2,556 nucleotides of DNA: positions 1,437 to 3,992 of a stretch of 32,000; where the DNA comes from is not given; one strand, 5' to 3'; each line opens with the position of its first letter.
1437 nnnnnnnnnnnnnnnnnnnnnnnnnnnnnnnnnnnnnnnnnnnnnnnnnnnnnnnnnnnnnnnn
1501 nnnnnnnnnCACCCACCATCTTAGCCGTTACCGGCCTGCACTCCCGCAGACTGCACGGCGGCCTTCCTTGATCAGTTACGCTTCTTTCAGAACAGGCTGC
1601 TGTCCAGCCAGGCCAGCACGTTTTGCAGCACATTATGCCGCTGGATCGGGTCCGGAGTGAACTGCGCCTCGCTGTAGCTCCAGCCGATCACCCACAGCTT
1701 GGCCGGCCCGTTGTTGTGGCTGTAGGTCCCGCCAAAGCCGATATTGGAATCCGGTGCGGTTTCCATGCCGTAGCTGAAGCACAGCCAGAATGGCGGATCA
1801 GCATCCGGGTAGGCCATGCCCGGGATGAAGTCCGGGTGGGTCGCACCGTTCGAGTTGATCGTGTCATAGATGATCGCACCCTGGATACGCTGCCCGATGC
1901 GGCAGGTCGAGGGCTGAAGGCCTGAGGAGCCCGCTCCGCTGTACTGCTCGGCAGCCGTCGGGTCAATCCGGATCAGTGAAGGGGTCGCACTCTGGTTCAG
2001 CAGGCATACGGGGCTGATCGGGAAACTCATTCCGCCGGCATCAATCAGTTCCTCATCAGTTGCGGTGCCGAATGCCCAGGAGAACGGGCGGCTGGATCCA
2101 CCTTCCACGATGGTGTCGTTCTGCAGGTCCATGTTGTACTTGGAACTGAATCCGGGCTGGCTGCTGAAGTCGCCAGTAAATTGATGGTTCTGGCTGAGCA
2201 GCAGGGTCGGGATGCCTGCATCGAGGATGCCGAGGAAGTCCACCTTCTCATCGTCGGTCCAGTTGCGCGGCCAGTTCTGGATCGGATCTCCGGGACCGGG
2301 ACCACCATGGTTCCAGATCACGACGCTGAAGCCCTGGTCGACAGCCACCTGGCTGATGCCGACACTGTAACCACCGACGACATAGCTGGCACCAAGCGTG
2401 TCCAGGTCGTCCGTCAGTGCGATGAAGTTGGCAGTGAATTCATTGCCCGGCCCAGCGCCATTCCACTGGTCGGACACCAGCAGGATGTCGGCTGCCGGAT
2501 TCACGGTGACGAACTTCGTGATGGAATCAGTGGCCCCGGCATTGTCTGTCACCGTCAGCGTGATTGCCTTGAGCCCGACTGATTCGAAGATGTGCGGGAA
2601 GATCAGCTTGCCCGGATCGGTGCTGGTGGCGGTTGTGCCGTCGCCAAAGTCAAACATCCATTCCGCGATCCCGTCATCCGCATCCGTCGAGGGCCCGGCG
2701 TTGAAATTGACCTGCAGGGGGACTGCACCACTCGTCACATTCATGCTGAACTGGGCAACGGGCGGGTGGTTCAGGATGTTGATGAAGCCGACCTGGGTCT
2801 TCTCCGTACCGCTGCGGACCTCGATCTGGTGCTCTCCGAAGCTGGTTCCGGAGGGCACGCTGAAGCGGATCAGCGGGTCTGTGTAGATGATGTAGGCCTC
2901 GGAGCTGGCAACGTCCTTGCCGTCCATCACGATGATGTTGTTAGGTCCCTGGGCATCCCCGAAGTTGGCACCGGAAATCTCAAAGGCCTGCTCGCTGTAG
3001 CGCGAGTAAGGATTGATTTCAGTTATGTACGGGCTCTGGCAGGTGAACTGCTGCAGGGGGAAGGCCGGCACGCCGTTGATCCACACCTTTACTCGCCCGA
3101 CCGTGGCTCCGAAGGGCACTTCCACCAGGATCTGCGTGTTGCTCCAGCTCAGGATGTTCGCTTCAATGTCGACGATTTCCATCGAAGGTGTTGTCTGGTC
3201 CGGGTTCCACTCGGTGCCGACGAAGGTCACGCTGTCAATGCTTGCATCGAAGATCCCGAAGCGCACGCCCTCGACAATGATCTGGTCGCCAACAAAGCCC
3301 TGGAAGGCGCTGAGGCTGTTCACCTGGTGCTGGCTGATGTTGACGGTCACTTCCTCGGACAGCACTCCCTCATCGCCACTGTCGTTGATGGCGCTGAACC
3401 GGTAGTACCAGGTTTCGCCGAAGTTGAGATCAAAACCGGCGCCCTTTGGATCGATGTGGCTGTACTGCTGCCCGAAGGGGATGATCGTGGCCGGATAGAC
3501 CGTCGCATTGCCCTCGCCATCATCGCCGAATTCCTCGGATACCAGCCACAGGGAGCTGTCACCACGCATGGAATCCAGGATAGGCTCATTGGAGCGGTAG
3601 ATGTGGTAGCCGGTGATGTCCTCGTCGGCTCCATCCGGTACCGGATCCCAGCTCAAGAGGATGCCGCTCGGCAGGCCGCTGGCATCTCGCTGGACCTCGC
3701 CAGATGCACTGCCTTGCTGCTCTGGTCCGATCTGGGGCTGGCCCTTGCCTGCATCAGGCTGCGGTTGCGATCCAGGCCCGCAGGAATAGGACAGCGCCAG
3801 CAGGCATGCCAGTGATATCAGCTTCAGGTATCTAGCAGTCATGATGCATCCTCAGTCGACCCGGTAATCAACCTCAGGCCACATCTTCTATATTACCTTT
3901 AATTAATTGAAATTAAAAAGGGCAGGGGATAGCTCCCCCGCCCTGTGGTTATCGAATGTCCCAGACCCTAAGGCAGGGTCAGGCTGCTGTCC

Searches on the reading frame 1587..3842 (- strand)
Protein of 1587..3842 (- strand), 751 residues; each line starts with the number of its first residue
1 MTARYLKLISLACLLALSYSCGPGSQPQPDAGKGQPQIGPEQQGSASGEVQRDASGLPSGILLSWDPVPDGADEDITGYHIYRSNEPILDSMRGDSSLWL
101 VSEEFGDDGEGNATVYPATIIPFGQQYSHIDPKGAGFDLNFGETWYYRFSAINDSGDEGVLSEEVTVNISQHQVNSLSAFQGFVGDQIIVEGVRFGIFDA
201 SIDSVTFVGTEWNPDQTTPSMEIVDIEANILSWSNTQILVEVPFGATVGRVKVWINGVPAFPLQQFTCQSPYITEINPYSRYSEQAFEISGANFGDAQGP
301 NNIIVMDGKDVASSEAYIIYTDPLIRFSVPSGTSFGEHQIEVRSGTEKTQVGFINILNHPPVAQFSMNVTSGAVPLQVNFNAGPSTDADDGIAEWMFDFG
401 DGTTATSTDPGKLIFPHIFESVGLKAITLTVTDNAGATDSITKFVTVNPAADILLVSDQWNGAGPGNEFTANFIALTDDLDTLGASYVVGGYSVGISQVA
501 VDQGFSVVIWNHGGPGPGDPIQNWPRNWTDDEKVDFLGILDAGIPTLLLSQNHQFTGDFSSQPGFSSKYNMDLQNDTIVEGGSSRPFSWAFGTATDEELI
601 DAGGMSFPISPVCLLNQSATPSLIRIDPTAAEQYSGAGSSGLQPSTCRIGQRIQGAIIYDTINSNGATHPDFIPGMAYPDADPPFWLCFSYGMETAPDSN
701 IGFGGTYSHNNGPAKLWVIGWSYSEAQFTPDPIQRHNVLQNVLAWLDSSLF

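Call 88: find_encoding_contigs(protein=window:1587-3842:-, flank=10000, max_places=3)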
Protein window:1587-3842:- (751 aa): 7 contigs read that carry it; 3 places shown.
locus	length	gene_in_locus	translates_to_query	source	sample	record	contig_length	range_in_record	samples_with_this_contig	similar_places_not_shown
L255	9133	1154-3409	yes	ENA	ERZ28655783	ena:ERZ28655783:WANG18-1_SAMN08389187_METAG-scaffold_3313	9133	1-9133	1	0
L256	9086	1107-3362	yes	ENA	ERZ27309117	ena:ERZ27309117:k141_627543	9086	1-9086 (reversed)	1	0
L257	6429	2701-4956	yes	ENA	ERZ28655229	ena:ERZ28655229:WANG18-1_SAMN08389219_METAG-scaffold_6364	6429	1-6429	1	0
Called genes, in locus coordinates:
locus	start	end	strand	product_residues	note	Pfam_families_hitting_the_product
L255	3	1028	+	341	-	?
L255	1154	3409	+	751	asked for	PF01833:TIG (faint), PF00801:PKD, PF18911:PKD_4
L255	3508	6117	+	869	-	PF03781:FGE-sulfatase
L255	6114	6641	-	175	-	PF01288:HPPK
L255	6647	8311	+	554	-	PF05833:NFACT_N, PF05670:NFACT-R_1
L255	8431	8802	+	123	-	PF05635:23S_rRNA_IVP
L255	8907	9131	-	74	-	?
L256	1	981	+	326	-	?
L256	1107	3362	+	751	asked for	PF01833:TIG (faint), PF00801:PKD, PF18911:PKD_4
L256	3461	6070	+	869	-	PF03781:FGE-sulfatase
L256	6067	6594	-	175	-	PF01288:HPPK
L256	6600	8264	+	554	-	PF05833:NFACT_N, PF05670:NFACT-R_1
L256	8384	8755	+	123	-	PF05635:23S_rRNA_IVP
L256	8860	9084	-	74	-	?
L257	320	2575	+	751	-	PF01833:TIG (faint), PF00801:PKD, PF18911:PKD_4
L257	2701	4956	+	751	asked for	PF01833:TIG (faint), PF00801:PKD, PF18911:PKD_4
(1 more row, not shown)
